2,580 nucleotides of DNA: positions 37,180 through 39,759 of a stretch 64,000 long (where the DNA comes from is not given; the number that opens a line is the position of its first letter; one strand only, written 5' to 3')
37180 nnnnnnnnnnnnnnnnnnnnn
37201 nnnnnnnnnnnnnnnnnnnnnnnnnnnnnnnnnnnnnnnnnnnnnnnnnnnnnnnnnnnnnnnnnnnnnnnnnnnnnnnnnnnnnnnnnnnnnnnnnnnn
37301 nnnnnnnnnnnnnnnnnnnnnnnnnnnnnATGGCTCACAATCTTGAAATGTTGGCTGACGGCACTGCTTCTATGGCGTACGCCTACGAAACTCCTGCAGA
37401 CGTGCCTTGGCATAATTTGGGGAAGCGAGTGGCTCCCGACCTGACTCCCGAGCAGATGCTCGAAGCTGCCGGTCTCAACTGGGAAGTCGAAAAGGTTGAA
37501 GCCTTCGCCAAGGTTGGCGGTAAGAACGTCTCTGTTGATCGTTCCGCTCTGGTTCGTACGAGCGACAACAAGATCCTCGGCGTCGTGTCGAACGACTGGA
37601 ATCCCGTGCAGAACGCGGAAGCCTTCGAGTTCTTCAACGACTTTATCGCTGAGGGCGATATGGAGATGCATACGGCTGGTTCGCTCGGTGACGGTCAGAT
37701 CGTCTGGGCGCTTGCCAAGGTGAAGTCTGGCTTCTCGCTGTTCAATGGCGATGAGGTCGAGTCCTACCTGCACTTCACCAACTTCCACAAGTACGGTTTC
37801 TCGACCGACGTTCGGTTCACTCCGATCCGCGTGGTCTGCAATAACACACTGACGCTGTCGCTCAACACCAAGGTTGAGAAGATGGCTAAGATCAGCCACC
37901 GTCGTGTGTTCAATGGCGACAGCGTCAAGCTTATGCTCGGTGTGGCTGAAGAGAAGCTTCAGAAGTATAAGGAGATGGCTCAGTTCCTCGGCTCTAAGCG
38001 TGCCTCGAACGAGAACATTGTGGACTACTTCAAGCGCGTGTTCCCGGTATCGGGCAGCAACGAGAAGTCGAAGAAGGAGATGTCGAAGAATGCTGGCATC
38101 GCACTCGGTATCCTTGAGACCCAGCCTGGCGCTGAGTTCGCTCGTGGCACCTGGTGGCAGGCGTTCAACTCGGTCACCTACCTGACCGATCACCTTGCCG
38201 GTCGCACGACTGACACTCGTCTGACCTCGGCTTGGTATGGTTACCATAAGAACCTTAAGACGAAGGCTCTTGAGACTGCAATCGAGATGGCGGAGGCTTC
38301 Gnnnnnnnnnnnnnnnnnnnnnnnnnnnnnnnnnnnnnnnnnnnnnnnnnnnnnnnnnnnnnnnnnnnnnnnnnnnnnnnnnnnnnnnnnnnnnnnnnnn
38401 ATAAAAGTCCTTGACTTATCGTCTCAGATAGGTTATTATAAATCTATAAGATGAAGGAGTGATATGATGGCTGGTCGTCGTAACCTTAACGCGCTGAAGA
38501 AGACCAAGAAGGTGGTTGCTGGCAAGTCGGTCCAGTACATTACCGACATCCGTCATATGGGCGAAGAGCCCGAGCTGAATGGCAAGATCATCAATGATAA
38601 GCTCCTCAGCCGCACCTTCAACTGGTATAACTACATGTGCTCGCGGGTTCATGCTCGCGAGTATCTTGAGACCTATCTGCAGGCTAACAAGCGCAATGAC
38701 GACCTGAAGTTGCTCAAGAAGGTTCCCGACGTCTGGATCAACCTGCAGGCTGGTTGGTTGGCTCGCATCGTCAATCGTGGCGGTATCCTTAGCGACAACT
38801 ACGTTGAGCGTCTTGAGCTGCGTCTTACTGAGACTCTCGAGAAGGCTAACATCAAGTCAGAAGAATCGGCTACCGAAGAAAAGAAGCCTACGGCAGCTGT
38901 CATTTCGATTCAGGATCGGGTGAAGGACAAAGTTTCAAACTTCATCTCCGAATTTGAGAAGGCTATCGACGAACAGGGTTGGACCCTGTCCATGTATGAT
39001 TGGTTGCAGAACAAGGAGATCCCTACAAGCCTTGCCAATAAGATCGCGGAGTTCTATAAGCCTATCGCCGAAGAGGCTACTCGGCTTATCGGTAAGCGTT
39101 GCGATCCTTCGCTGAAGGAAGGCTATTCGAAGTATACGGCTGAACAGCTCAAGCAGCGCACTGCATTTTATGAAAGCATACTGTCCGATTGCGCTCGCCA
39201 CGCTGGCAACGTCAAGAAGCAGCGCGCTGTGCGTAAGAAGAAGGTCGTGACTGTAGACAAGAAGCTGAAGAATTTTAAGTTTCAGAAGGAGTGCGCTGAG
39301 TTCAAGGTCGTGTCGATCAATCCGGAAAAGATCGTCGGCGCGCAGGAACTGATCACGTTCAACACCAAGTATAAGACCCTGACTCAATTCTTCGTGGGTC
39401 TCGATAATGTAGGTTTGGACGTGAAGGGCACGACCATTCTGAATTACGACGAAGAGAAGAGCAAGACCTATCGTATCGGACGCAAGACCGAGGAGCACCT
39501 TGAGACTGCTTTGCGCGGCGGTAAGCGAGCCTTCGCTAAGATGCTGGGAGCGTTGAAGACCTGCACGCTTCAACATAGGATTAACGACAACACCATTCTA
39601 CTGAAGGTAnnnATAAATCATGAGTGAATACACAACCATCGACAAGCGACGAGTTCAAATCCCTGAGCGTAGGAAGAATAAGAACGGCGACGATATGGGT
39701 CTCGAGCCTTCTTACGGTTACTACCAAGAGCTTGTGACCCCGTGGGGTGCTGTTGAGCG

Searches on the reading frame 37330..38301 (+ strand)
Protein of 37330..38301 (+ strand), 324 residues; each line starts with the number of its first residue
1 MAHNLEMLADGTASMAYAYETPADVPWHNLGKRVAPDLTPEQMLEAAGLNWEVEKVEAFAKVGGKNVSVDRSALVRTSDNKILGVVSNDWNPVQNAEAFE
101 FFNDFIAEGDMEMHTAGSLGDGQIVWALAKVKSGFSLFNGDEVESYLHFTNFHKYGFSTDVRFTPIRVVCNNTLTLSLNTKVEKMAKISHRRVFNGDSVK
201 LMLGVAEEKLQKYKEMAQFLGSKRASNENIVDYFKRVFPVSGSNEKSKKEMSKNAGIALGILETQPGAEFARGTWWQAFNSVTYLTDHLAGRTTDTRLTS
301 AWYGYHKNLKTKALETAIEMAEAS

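Call 15: search_protein_families(library=pfam, proteins=[window:37330-38301:+], max_evalue=0.01)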
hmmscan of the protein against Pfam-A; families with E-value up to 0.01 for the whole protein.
window:37330-38301:+ (324 aa): 1 family
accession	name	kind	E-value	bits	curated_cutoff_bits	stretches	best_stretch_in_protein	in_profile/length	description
PF06067.16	DUF932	-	7.6e-38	131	23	1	83-302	2-227/227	Domain of unknown function (DUF932)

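Call 16: search_protein_families(library=phrogs, proteins=[window:37330-38301:+], max_evalue=0.01)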
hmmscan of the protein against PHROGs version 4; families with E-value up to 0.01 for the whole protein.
window:37330-38301:+ (324 aa): 1 family
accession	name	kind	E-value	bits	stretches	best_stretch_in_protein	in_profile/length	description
phrog_1221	-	unknown function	5.2e-63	214.3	1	1-312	16-339/355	-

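Call 19: find_related_loci(query=window:37330-38301:+, collection=viral_contigs, flank=10000)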
Query window:37330-38301:+ (324 aa) in viral_contigs; peptide patterns used: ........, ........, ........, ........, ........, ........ (x = any residue, [..] = any of these).
600 stretches matched a pattern (row limit reached: there are more); 598 encode a relative of the query (tblastn E <= 1e-3); the best 80 are kept; 80 distinct loci.
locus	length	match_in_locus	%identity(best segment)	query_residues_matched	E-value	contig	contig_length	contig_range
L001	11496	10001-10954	82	1-324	0e+0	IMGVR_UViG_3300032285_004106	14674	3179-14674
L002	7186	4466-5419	81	1-324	0e+0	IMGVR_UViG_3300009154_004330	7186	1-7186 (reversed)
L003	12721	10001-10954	81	1-324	0e+0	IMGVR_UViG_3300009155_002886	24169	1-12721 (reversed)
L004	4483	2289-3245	82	1-324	0e+0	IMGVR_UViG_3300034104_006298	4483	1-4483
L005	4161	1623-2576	80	1-324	0e+0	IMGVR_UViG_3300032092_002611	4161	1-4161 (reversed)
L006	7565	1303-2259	80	1-324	2e-177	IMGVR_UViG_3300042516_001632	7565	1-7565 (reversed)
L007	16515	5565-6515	77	1-323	6e-172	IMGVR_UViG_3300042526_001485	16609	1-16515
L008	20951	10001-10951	77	1-323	6e-172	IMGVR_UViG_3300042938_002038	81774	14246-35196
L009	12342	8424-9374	77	1-323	6e-172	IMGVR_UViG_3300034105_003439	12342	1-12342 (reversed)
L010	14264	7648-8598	77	1-323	5e-169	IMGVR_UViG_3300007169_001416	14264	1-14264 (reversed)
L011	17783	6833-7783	77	1-323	5e-169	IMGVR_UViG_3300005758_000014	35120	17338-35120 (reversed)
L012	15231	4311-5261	77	1-324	2e-168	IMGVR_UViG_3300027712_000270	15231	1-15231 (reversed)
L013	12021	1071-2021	77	1-324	2e-168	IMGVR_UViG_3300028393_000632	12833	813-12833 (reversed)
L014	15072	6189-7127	77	1-321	5e-168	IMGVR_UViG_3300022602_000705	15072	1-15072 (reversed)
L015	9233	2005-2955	76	1-323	8e-168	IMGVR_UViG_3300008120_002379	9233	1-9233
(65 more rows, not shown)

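Call 43: search_protein_families(library=pfam, proteins=[L007:2536-3408:-], max_evalue=0.01)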
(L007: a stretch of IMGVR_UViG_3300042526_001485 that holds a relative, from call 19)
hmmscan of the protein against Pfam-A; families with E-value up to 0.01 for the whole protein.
L007:2536-3408:- (291 aa): 2 families
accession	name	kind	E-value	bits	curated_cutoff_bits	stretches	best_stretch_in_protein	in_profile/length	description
PF13191.12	AAA_16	-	2.5e-05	25.3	32.6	1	51-92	10-51/167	AAA ATPase domain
PF13401.12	AAA_22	-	0.0046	17.7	27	0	66-106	6-42/130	AAA domain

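Call 84: search_dna_similar(query=window:37330-38301:+, collection=phages, mode=protein, max_rows=25)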
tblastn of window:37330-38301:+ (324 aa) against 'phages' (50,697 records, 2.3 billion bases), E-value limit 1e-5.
Records with a match: 443; places in all: 529; records where one place covers at least 80% of the query: 297.
Best place of each record, by identity: <60% 443.
By first word of the organism name: Mycobacterium 174; Streptomyces 105; Arthrobacter 37; Gordonia 28; Stenotrophomonas 16; uncultured 15; Microbacterium 12; Sinorhizobium 7; CrAssphage 7; Rhodococcus 7; and 18 more.
By host as written in the record: Mycobacterium smegmatis mc2 155 102; Streptomyces griseus ATCC 10137 45; - 42; Mycobacterium smegmatis mc#155 34; Arthrobacter sp. ATCC 21022 28; Streptomyces lividans JI 1326 27; Stenotrophomonas maltophilia 12; Gordonia rubripertincta NRRL B-16540 12; and 49 more.
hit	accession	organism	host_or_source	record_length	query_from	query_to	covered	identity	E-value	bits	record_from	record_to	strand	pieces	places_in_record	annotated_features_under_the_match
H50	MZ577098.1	Methylophilales phage Melnitz-3 EXVC039M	Methylophilales_sp._H5P1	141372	1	324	100%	54.4%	3e-111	360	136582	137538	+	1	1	hypothetical protein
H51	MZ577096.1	Methylophilales phage Melnitz-2 EXVC040M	Methylophilales_sp._H5P1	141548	1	324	100%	54.4%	3e-111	360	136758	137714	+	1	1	hypothetical protein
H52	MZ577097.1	Methylophilales phage Melnitz EXVC044M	Methylophilales_sp._H5P1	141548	1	324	100%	54.4%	3e-111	360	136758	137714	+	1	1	hypothetical protein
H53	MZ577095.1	Methylophilales phage Melnitz-1 EXVC043M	Methylophilales_sp._H5P1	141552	1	324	100%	54.4%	3e-111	360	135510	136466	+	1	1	hypothetical protein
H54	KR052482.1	Sinorhizobium phage phiN3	Sinorhizobium meliloti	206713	1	324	100%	49.5%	2e-99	326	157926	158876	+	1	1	hypothetical protein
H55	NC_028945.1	Sinorhizobium phage phiN3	Sinorhizobium meliloti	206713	1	324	100%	49.5%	2e-99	326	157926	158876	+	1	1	hypothetical protein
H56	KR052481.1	Sinorhizobium phage phiM19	Sinorhizobium meliloti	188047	1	324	100%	49.5%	2e-99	326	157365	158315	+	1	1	hypothetical protein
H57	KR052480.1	Sinorhizobium phage phiM7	Sinorhizobium meliloti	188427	1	324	100%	49.5%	2e-99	326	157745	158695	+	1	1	hypothetical protein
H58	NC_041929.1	Sinorhizobium phage phiM7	Sinorhizobium meliloti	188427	1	324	100%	49.5%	2e-99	326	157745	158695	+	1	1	hypothetical protein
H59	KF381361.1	Sinorhizobium phage phiM12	Sinorhizobium meliloti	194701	1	324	100%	49.5%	2e-99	326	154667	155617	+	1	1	hypothetical protein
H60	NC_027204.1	Sinorhizobium phage phiM12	Sinorhizobium meliloti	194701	1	324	100%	49.5%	2e-99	326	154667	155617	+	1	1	hypothetical protein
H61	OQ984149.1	Phage C48C1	-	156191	25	324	93%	52.1%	3e-96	317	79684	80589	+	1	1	hypothetical protein (x2)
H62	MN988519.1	Rhizobium phage RHph_I1_18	Rhizobium phaseoli I1_18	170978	1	321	99%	35.7%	5e-52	189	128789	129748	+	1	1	DUF932 domain-containing protein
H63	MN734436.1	Aminobacter phage Erebus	Aminobacter sp. MSH1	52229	1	310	96%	34.2%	8e-47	174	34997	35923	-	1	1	hypothetical protein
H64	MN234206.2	Arthrobacter phage Racecar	Arthrobacter globiformis NRRL B-2979 SEA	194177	1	313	97%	32.8%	9e-33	134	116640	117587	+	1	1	176: hypothetical protein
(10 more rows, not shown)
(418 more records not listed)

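Call 85: get_annotated_region(hit=H52, flank=5000)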
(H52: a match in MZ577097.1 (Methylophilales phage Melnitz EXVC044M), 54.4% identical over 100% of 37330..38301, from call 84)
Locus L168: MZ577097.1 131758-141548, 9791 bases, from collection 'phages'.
description: Methylophilales phage Melnitz EXVC044M, complete genome.
organism: Methylophilales phage Melnitz EXVC044M (NCBI taxid 2832338)
taxonomy: Viruses; Duplodnaviria; Heunggongvirae; Uroviricota; Caudoviricetes; Kyanoviridae
host: Methylophilales_sp._H5P1; source: -; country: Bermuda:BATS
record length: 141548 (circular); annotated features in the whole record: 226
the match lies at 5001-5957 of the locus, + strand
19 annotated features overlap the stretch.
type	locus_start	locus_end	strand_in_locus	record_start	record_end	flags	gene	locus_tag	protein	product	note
CDS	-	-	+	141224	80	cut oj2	-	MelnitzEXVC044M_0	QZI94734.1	translational regulator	RimK-like ATP-grasp domain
CDS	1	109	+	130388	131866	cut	-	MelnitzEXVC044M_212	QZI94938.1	putative restriction enzyme subunit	-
CDS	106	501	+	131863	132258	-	-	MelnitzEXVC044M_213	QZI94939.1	hypothetical protein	-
CDS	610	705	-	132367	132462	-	-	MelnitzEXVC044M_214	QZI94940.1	hypothetical protein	-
CDS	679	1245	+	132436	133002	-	-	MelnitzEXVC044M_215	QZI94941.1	sigma factor late transcription protein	-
CDS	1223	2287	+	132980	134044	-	-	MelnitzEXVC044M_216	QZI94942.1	calcineurin-like phosphoesterase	-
CDS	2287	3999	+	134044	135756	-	-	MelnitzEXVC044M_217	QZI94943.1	RecF/RecN/SMC N terminal domain protein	-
CDS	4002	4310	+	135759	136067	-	-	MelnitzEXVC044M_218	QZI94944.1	nucleotide modification associated domain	-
CDS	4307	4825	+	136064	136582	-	-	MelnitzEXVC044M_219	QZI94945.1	peptide deformylase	-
CDS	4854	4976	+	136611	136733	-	-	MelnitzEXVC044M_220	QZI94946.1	hypothetical protein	-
CDS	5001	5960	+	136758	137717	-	-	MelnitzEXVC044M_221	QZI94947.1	hypothetical protein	LGT_TIGR03299 phage/plasmid like protein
CDS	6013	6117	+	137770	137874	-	-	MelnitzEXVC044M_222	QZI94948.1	hypothetical protein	-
CDS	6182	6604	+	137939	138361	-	-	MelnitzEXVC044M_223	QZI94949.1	Hsp20/alpha crystallin family protein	-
CDS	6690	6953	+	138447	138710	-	-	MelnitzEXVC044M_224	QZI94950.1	hypothetical protein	-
CDS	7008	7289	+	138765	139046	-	-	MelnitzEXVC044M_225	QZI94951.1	protein of unknown function DUF3310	-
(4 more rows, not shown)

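Call 86: get_annotated_region(hit=H59, flank=5000)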
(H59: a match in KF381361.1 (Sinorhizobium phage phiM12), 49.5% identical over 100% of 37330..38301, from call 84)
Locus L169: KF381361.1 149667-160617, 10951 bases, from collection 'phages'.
description: Sinorhizobium phage phiM12, complete genome.
organism: Sinorhizobium phage phiM12 (NCBI taxid 1357423)
taxonomy: Viruses; Duplodnaviria; Heunggongvirae; Uroviricota; Caudoviricetes; Emdodecavirus; Emdodecavirus M12
host: Sinorhizobium meliloti; source: -; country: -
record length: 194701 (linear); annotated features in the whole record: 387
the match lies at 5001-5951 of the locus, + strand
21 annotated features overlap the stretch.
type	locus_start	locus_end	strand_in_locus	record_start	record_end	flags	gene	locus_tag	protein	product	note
CDS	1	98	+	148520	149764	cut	-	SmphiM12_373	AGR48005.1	putative exodeoxyribonuclease V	recD_rel[TIGR01448], helicase, putative, RecD/TraA family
CDS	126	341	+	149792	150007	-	-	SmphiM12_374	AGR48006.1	hypothetical protein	-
CDS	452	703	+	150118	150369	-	-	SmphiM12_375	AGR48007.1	hypothetical protein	-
CDS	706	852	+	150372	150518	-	-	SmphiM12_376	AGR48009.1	hypothetical protein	-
CDS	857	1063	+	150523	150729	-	-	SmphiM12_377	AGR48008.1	hypothetical protein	-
CDS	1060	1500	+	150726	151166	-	-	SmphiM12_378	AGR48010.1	hypothetical protein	-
CDS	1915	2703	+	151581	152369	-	-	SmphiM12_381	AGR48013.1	hypothetical protein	contains domain DUF3820[pfam12843], Protein of unknown function (DUF3820)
CDS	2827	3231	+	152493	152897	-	-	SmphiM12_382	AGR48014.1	hypothetical protein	-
CDS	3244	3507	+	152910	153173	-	-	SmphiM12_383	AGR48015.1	hypothetical protein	-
CDS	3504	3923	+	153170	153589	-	-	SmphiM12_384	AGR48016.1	hypothetical protein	-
CDS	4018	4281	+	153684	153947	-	-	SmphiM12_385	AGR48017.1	hypothetical protein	-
CDS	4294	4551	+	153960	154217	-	-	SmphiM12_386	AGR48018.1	hypothetical protein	-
CDS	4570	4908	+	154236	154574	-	-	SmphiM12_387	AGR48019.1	hypothetical protein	-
CDS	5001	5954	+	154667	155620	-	-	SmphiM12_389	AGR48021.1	hypothetical protein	contains domain LGT_TIGR03299[TIGR03299], phage/plasmid-like protein TIGR03299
CDS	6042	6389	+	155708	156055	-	-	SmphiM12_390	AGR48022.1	hypothetical protein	-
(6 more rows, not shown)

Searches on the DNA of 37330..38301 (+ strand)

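Call 60: search_dna_similar(query=L015:250-790:+, collection=phages, mode=distant, max_evalue=1, max_rows=10)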
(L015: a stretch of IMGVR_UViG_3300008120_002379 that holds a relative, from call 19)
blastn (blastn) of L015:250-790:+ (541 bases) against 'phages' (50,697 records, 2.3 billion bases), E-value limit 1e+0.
Records with a match: 1; places in all: 1; records where one place covers at least 80% of the query: 0.
Best place of each record, by identity: >=99% 1.
By first word of the organism name: Enterococcus 1.
By host as written in the record: Enterococcus faecium 80 1.
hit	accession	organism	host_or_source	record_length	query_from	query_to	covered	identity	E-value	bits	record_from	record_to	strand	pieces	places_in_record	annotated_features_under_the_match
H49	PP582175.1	Enterococcus phage vB_Efm8_KEN21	Enterococcus faecium 80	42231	240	264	5%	100.0%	1e-2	46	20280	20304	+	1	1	hypothetical protein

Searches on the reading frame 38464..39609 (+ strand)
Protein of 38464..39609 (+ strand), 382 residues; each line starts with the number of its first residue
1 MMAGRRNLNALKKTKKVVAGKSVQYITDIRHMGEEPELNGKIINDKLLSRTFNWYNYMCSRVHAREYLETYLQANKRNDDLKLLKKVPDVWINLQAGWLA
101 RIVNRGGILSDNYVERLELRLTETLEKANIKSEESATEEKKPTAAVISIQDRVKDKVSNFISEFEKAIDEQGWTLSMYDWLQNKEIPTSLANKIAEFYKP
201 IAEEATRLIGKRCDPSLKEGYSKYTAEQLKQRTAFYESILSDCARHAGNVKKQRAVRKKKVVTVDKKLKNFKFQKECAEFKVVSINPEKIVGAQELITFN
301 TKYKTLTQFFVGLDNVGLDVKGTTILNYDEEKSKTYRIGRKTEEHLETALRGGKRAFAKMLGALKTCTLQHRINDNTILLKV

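Call 15: search_protein_families(library=pfam, proteins=[window:38464-39609:+], max_evalue=0.01)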
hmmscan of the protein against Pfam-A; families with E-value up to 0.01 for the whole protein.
window:38464-39609:+ (382 aa): 1 family
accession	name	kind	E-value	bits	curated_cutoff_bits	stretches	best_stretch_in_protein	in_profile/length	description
PF06705.16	SF-assemblin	-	0.0046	16.8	30.6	1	129-294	57-210/247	SF-assemblin/beta giardin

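Call 16: search_protein_families(library=phrogs, proteins=[window:38464-39609:+], max_evalue=0.01)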
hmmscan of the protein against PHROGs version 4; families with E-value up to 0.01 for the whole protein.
window:38464-39609:+ (382 aa): 1 family
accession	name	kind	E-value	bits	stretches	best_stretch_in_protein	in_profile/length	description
phrog_11903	-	unknown function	1.8e-69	235.7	1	10-382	2-382/383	-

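Call 17: search_dna_similar(query=window:38464-39609:+, collection=phages, mode=protein, max_rows=25)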
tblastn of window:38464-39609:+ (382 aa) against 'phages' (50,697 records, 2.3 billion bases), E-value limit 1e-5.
Records with a match: 23; places in all: 23; records where one place covers at least 80% of the query: 2.
Best place of each record, by identity: <60% 23.
By first word of the organism name: Pseudomonas 11; Sinorhizobium 7; Caulobacter 2; Rhizobium 1; Ochrobactrum 1; Stenotrophomonas 1.
By host as written in the record: Sinorhizobium meliloti 7; Pseudomonas aeruginosa PAO1 5; - 3; Pseudomonas aeruginosa 3; Caulobacter crescentus CB15 2; Rhizobium phaseoli I1_18 1; Ochrobactrum sp. POC9 1; Stenotrophomonas maltophilia D1571 1.
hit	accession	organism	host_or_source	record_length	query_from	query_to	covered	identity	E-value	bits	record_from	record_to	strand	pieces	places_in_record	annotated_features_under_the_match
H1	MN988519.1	Rhizobium phage RHph_I1_18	Rhizobium phaseoli I1_18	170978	28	381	93%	29.2%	8e-31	130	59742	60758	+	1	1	hypothetical protein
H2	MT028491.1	Ochrobactrum phage vB_OspM_OC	Ochrobactrum sp. POC9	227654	6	382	99%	26.6%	5e-15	83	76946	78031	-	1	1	hypothetical protein (x2)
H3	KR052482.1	Sinorhizobium phage phiN3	Sinorhizobium meliloti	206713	137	382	64%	34.9%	9e-26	115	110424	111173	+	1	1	hypothetical protein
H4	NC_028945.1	Sinorhizobium phage phiN3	Sinorhizobium meliloti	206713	137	382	64%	34.9%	9e-26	115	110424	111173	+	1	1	hypothetical protein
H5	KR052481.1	Sinorhizobium phage phiM19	Sinorhizobium meliloti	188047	137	382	64%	34.9%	8e-25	112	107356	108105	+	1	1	hypothetical protein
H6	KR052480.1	Sinorhizobium phage phiM7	Sinorhizobium meliloti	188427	137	382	64%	34.9%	8e-25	112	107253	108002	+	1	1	hypothetical protein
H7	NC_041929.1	Sinorhizobium phage phiM7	Sinorhizobium meliloti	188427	137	382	64%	34.9%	8e-25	112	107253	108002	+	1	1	hypothetical protein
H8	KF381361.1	Sinorhizobium phage phiM12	Sinorhizobium meliloti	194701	137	382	64%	34.9%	8e-25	112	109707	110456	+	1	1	hypothetical protein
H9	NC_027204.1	Sinorhizobium phage phiM12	Sinorhizobium meliloti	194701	137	382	64%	34.9%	8e-25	112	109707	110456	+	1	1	hypothetical protein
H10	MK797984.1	Pseudomonas phage vB_PaeM_PA5oct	-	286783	97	382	75%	28.1%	2e-10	69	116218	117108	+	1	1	hypothetical protein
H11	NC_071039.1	Pseudomonas phage vB_PaeM_PA5oct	-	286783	97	382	75%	28.1%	2e-10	69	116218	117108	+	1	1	hypothetical protein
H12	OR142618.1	Pseudomonas phage Callisto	Pseudomonas aeruginosa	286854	97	382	75%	28.1%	2e-10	69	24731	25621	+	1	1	hypothetical protein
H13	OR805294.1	Pseudomonas phage Ettore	Pseudomonas aeruginosa PAO1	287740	97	382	75%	28.1%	2e-10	69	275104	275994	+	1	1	hypothetical protein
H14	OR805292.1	Pseudomonas phage Cassandra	Pseudomonas aeruginosa PAO1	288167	97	382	75%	28.1%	2e-10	69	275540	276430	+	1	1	hypothetical protein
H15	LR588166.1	Pseudomonas phage vB_PaeM_MIJ3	-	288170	97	382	75%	28.1%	2e-10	69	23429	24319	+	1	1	hypothetical protein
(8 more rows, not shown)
